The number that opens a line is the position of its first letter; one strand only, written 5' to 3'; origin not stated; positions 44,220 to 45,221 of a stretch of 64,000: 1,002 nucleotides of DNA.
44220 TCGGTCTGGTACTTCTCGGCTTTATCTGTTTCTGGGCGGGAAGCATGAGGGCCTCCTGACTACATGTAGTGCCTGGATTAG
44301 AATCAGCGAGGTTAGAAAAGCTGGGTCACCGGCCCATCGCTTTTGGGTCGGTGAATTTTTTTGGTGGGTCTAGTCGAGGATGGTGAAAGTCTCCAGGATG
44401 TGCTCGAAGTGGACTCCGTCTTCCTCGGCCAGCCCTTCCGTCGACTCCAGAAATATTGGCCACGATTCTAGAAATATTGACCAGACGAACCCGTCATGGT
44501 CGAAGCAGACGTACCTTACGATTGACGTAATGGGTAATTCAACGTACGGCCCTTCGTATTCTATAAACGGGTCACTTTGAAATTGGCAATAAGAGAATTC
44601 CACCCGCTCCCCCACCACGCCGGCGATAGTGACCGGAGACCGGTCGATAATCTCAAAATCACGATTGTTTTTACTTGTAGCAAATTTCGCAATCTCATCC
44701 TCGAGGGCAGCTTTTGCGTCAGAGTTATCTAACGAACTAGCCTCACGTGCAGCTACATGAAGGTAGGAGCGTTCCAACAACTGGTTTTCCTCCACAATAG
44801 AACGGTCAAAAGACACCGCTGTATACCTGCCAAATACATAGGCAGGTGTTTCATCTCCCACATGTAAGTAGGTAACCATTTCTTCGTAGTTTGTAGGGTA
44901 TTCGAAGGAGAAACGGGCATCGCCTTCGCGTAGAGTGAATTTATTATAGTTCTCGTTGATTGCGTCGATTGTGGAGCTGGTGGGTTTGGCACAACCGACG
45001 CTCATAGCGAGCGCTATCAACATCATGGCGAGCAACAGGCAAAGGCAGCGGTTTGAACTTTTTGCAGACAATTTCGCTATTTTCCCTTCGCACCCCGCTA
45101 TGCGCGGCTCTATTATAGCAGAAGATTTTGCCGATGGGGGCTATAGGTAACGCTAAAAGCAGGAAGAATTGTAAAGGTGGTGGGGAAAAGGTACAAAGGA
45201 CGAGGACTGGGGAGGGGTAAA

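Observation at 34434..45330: Archaellum segment is bracketed by tRNA-Lys 3'-end fragments and by a duplicated terminator module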

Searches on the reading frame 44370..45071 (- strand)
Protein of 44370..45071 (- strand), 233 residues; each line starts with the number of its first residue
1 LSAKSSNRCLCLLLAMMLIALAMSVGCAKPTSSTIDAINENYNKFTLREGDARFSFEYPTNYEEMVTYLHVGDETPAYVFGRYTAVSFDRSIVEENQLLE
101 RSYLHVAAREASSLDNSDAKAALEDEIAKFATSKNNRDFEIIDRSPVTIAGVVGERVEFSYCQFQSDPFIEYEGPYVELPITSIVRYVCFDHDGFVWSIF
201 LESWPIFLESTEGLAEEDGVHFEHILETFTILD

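Call 8: search_protein_families(library=pfam, proteins=[window:44370-45071:-], max_evalue=0.01)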
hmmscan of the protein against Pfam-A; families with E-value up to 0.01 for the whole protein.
window:44370-45071:- (233 aa): 0 families

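Call 42: find_homologous_proteins(query=window:44370-45071:-, max_evalue=0.001)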
Query window:44370-45071:- (233 aa): 10 proteins with E <= 0.001 among 351 candidates.
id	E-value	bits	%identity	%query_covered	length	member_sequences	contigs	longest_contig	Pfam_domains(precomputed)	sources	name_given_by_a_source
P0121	1.5e-141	487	100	94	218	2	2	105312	-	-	-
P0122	1.6e-79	285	69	91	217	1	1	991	-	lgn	-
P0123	6.3e-66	240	57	99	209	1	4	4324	-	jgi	jgi:hypothetical protein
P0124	1.1e-58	217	54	99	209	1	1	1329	-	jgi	jgi:hypothetical protein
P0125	2.9e-51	192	50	100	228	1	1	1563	-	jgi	jgi:hypothetical protein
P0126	4.3e-49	185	49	91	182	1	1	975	-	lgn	-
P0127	2.7e-48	183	48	99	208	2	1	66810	-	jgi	jgi:hypothetical protein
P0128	1.5e-47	180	47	99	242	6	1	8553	-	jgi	jgi:hypothetical protein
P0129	1.8e-45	173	49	91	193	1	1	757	-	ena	-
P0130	1.1e-40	158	48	94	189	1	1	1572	-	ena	-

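Call 43: find_encoding_contigs(protein=P0127, flank=10000, max_places=2)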
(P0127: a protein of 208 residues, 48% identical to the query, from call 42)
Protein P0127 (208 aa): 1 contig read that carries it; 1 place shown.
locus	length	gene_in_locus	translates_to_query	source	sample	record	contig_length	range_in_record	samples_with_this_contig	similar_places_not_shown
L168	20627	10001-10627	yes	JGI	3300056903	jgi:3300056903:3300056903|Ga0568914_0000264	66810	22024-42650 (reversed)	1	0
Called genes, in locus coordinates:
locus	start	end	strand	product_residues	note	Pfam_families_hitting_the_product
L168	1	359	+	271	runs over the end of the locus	PF13367:PrsW-protease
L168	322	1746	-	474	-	PF01171:ATP_bind_3, PF11734:TilS_C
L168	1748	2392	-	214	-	PF10105:DUF2344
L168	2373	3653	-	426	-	PF01595:CNNM, PF00571:CBS (weak), PF03471:CorC_HlyC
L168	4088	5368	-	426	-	PF04055:Radical_SAM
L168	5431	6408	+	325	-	PF00814:TsaD, PF22521:HypF_C_2 (weak)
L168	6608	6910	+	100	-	PF00166:Cpn10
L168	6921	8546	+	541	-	PF00118:Cpn60_TCP1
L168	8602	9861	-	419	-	PF00675:Peptidase_M16, PF05193:Peptidase_M16_C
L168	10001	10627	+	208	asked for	-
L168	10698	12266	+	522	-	PF00501:AMP-binding, PF13193:AMP-binding_C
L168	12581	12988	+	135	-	-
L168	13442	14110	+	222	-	PF12705:PDDEXK_1 (weak)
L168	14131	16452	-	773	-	PF02384:N6_Mtase (faint)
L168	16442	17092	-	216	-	-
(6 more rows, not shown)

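Call 44: find_encoding_contigs(protein=P0123, flank=10000, max_places=4)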
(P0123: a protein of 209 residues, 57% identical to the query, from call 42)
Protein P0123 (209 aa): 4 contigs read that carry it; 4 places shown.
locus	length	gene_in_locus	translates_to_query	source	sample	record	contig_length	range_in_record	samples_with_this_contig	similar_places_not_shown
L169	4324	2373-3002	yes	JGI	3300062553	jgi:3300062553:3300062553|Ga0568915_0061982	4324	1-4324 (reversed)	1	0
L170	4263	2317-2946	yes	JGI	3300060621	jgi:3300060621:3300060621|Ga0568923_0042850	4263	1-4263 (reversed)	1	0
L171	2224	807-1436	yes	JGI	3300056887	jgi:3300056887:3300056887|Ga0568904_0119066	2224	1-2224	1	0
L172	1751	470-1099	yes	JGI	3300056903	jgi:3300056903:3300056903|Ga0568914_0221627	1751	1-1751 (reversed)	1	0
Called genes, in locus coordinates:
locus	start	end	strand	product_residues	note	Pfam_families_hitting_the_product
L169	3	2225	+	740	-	?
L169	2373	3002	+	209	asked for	-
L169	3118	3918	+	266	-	PF01210:NAD_Gly3P_dh_N (weak), PF03807:F420_oxidored, PF14748:P5CR_dimer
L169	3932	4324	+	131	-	?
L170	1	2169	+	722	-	?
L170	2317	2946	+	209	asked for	-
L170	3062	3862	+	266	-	PF01210:NAD_Gly3P_dh_N (weak), PF03807:F420_oxidored, PF14748:P5CR_dimer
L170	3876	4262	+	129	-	?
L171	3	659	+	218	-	?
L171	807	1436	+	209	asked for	-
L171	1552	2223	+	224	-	?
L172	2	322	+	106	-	?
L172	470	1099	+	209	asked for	-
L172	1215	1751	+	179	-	?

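Call 45: find_encoding_contigs(protein=P0128, flank=10000, max_places=2)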
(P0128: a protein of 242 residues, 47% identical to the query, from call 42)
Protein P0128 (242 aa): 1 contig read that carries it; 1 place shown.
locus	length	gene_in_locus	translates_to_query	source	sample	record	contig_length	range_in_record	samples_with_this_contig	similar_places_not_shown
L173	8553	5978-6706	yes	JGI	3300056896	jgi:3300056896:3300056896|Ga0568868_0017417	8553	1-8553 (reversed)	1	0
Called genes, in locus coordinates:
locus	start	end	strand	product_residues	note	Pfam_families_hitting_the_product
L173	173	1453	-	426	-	PF04055:Radical_SAM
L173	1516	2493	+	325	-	PF00814:TsaD, PF22521:HypF_C_2 (weak)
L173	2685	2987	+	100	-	PF00166:Cpn10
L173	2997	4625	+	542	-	PF00118:Cpn60_TCP1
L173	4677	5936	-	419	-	PF00675:Peptidase_M16, PF05193:Peptidase_M16_C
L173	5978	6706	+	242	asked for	-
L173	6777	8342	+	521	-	PF00501:AMP-binding, PF13193:AMP-binding_C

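Call 68: search_protein_families(library=ncbifam, proteins=[window:44370-45071:-], max_evalue=0.01)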
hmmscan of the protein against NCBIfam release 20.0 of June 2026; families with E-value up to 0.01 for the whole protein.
window:44370-45071:- (233 aa): 0 families

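Call 69: search_protein_families(library=phrogs, proteins=[window:44370-45071:-], max_evalue=0.01)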
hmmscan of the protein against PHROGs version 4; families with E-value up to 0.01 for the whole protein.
window:44370-45071:- (233 aa): 0 families
